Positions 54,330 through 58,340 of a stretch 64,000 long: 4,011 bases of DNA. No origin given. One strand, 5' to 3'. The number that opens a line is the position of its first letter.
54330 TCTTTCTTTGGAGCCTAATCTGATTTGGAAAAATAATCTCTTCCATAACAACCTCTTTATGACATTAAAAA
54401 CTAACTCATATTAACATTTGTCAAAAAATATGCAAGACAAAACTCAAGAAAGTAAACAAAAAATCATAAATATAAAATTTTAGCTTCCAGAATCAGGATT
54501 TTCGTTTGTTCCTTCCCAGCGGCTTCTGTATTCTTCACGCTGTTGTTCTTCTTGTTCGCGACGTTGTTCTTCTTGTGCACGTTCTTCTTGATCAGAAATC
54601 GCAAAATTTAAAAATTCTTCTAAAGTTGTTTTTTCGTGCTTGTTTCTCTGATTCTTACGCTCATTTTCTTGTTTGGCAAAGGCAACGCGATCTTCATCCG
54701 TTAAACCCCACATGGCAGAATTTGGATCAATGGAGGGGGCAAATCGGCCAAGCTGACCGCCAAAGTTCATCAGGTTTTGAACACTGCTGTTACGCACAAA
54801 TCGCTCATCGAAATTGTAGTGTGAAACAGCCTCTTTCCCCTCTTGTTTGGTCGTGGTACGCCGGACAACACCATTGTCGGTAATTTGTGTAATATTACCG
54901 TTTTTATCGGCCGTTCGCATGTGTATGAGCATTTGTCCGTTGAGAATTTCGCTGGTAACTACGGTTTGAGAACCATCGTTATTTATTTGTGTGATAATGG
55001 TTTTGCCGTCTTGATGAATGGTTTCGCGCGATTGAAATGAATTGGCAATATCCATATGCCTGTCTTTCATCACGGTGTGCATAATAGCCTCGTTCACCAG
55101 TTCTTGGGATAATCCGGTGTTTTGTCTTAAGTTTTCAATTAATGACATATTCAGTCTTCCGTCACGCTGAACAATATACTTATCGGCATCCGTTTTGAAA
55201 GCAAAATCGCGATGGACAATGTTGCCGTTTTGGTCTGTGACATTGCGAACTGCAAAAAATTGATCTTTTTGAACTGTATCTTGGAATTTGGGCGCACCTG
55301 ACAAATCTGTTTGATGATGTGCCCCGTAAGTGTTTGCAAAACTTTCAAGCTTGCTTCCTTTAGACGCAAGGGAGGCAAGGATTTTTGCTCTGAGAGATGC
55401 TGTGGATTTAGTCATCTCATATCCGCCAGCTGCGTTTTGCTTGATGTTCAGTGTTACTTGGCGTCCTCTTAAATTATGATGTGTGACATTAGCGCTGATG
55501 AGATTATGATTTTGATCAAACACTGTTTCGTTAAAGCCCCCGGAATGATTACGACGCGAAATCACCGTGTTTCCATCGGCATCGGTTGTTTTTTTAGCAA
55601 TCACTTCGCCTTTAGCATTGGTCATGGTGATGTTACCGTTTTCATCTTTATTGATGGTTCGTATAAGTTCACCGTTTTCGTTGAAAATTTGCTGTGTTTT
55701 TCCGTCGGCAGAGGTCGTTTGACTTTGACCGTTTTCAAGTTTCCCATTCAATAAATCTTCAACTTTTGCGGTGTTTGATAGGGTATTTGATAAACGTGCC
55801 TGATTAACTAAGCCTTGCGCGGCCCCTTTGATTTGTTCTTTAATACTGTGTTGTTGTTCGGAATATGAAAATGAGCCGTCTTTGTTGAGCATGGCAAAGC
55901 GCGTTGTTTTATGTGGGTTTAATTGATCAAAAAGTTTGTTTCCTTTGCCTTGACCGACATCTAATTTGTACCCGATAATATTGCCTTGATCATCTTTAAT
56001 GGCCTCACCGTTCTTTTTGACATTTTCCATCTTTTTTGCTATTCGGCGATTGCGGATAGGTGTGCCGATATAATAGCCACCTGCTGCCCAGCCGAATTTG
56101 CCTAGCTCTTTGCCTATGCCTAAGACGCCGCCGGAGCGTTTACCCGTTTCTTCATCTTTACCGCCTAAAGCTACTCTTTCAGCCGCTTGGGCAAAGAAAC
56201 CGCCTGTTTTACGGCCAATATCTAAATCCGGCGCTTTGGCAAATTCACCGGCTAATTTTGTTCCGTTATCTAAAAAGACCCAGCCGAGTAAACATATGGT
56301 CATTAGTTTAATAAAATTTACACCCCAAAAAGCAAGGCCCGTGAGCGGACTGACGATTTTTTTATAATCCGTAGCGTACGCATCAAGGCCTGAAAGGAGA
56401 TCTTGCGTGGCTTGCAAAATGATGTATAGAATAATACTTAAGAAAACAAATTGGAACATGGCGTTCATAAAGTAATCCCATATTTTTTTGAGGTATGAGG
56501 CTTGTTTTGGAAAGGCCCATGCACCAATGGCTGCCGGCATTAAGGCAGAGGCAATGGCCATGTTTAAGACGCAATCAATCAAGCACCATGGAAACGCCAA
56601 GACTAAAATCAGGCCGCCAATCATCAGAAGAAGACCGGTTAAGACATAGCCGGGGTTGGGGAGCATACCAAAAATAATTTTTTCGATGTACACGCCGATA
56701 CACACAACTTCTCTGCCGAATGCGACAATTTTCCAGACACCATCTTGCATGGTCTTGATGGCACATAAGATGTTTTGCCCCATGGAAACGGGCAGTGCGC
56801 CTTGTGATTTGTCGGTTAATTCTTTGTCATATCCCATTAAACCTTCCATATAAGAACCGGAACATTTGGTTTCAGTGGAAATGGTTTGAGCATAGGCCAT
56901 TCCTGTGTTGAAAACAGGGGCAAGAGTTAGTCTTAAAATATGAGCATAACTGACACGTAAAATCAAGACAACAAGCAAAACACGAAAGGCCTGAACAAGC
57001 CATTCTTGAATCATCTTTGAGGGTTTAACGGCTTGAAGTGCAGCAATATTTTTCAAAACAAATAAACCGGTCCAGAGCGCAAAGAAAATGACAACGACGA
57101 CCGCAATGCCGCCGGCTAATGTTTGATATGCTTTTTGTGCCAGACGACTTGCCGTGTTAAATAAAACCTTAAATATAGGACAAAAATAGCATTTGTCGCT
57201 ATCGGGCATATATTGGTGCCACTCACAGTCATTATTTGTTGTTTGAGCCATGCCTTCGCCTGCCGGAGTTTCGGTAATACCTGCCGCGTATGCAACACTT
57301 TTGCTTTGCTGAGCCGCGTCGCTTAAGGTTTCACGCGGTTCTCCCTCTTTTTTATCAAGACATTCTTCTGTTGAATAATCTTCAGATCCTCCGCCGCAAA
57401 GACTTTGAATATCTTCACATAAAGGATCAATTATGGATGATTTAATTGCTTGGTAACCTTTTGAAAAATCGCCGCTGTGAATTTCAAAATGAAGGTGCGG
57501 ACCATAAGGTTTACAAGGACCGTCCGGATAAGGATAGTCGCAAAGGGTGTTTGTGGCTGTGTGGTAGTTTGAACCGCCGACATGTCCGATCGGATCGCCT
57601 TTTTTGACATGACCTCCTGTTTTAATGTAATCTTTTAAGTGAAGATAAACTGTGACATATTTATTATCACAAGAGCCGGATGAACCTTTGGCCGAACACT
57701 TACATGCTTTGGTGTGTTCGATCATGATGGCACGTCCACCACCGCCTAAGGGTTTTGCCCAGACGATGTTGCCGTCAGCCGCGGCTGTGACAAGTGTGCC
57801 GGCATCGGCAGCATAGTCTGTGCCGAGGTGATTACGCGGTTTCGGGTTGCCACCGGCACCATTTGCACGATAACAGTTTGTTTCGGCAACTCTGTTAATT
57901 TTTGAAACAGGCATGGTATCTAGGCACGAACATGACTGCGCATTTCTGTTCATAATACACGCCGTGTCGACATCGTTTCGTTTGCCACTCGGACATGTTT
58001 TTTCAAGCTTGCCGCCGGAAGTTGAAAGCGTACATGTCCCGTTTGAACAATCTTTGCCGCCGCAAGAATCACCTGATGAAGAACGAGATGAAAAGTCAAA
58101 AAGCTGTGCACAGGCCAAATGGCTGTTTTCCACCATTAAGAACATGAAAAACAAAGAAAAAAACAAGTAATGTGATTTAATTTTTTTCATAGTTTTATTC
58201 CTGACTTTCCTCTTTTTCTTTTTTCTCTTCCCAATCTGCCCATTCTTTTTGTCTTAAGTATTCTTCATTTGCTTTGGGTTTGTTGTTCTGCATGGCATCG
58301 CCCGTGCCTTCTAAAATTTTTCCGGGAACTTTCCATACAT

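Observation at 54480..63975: Tight operon of four tandem VirB6/TrbL-like membrane units (five ORFs), resembling a Rickettsiales rvh-style T4SS channel array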

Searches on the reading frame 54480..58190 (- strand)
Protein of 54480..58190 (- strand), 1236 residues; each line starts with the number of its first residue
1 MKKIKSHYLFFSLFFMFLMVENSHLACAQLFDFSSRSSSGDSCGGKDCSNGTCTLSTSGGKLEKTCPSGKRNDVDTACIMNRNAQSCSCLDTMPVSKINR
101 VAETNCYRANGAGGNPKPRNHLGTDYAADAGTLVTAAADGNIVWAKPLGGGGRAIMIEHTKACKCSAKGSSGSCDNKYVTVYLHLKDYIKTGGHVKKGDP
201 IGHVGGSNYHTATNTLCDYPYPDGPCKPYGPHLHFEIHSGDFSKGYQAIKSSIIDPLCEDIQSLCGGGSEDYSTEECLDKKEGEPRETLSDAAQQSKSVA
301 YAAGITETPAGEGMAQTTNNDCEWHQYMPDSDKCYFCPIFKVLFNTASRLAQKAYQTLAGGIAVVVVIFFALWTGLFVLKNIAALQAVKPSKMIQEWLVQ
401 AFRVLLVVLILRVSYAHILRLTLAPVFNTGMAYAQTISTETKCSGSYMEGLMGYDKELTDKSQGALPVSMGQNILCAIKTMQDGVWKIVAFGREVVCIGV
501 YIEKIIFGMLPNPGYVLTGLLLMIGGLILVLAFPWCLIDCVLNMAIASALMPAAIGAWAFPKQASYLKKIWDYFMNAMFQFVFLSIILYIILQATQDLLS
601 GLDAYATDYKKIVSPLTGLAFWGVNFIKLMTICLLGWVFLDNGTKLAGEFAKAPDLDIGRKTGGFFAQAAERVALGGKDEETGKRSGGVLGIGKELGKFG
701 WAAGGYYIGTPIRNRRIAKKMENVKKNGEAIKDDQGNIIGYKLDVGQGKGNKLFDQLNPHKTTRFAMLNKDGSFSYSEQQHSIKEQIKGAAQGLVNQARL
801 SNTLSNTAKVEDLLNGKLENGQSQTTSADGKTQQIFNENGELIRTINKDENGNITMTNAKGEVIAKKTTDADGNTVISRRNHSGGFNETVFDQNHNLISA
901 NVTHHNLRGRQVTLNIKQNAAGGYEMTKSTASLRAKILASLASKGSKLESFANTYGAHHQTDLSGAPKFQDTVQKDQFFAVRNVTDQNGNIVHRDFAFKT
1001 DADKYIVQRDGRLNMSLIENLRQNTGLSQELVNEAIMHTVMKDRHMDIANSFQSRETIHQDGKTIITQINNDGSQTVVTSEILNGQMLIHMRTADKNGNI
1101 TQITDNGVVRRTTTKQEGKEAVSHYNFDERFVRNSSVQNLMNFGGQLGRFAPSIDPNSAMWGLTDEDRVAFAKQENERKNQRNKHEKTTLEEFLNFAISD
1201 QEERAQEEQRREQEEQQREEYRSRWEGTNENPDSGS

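Call 3: search_protein_families(library=pfam, proteins=[window:54480-58190:-], max_evalue=1)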
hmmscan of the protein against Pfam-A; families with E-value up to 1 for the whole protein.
window:54480-58190:- (1236 aa): 4 families
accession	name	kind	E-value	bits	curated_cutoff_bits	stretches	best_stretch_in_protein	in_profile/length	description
PF01551.29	Peptidase_M23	-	1.7e-17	63.8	28.7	1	120-239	2-89/96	Peptidase family M23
PF04610.19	TrbL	-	0.0057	16.9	25.9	1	500-606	85-191/215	TrbL/VirB6 plasmid conjugal transfer protein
PF16967.11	TcfC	-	0.057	13.4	29.4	1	1046-1102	5-60/68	E-set like domain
PF11974.14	bMG3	-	0.072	13.5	34.9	1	852-883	31-62/103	Bacterial alpha-2-macroglobulin MG3 domain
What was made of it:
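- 54480..58190 (-): U4 (O5, 1236 aa): signal peptide, Cys-rich region, M23 peptidase domain (aa 120-239, nt 57474-57833), VirB6-like core (aa about 316-672, nt 56175-57245) and a 560-aa hydrophilic tail. Peptidase_M23 1.7e-17; TrbL 16.9 bits, below the cut-off (call 3).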

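Call 9: search_solved_structures(query=window:54480-58190:-, max_evalue=1)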
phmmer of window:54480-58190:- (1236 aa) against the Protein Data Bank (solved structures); distinct sequences matched with E-value up to 1: 22.
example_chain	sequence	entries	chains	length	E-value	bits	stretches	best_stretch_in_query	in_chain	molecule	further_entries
2ymu_A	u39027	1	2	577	9e-08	33.4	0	820-867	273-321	WD-40 REPEAT PROTEIN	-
7bie_A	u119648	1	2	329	6.2e-07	30.7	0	820-870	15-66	nvWRAP-T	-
7bid_A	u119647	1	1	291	3.9e-06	28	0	820-865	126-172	v31WRAP-T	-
7big_A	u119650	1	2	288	5e-06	27.7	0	820-868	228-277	v13WRAP-T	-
7bif_A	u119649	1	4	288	6.8e-06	27.2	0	820-855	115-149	v22WRAP-T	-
3slu_A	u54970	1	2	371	2.7e-05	25.3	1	119-213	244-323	M23 peptidase domain protein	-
6muk_A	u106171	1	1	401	2.9e-05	25.1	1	119-213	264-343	Peptidase M23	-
6r60_A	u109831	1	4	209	3.9e-05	24.7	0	820-850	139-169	WD-40 repeat protein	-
6r5y_A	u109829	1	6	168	0.0002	22.3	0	820-847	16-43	WD-40 repeat protein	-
6r5z_A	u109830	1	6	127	0.0023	18.8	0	820-847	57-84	9-bladed beta-propeller formed by three 3-bladed fragments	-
7wxz_A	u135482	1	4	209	0.013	16.3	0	815-938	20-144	Spike protein S2'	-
6r5x_A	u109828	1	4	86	0.061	14.1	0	820-847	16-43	WD-40 repeat protein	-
7y9n_A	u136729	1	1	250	0.07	13.9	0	815-853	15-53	Spike protein S2',5HB-H2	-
2oy8_A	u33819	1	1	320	0.17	12.7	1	802-891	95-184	Outer surface protein A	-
4rny_A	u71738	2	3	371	0.21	12.4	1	119-213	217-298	Conserved hypothetical secreted protein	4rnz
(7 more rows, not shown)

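Call 31: search_protein_families(library=ncbifam, proteins=[window:54480-58190:-], max_evalue=0.1)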
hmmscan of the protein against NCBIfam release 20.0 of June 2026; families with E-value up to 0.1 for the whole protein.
window:54480-58190:- (1236 aa): 4 families
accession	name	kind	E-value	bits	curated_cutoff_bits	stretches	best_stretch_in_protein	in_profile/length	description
NF053824.1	PdgNdpepShyC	equivalog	3.2e-07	29.6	700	1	117-211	292-372/429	peptidoglycan DD-endopeptidase ShyC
NF008652.0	PRK11649.1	equivalog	1.3e-06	27.4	341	1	94-208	287-386/439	murein DD-endopeptidase MepM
NF053825.1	PdgNdpepShyA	equivalog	4e-05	22.5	700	1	93-207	269-368/425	peptidoglycan DD-endopeptidase ShyA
NF052530.1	Heli_ShapePgp3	exception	0.00016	20.9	300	1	121-207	167-239/270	peptidoglycan metallopeptidase Pgp3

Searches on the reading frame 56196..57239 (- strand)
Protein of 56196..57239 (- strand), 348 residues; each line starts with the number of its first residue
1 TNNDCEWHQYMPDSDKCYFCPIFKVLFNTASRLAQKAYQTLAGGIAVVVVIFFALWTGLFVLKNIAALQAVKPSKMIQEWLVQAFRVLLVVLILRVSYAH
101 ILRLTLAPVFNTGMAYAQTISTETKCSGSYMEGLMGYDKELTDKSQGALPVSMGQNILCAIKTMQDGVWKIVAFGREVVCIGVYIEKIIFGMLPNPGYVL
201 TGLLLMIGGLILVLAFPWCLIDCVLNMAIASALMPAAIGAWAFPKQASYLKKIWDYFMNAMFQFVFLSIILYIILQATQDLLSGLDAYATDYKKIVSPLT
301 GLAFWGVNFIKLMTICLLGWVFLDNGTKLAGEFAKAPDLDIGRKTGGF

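Call 41: search_solved_structures(query=A2, max_evalue=10, show_alignments=3)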
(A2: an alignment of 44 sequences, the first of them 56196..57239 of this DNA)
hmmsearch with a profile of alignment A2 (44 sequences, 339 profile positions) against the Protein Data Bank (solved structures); distinct sequences matched with E-value up to 10: 1.
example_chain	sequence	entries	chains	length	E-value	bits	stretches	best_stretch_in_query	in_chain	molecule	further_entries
9sdb_A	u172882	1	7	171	0.12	14.6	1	40-118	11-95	Small-conductance mechanosensitive channel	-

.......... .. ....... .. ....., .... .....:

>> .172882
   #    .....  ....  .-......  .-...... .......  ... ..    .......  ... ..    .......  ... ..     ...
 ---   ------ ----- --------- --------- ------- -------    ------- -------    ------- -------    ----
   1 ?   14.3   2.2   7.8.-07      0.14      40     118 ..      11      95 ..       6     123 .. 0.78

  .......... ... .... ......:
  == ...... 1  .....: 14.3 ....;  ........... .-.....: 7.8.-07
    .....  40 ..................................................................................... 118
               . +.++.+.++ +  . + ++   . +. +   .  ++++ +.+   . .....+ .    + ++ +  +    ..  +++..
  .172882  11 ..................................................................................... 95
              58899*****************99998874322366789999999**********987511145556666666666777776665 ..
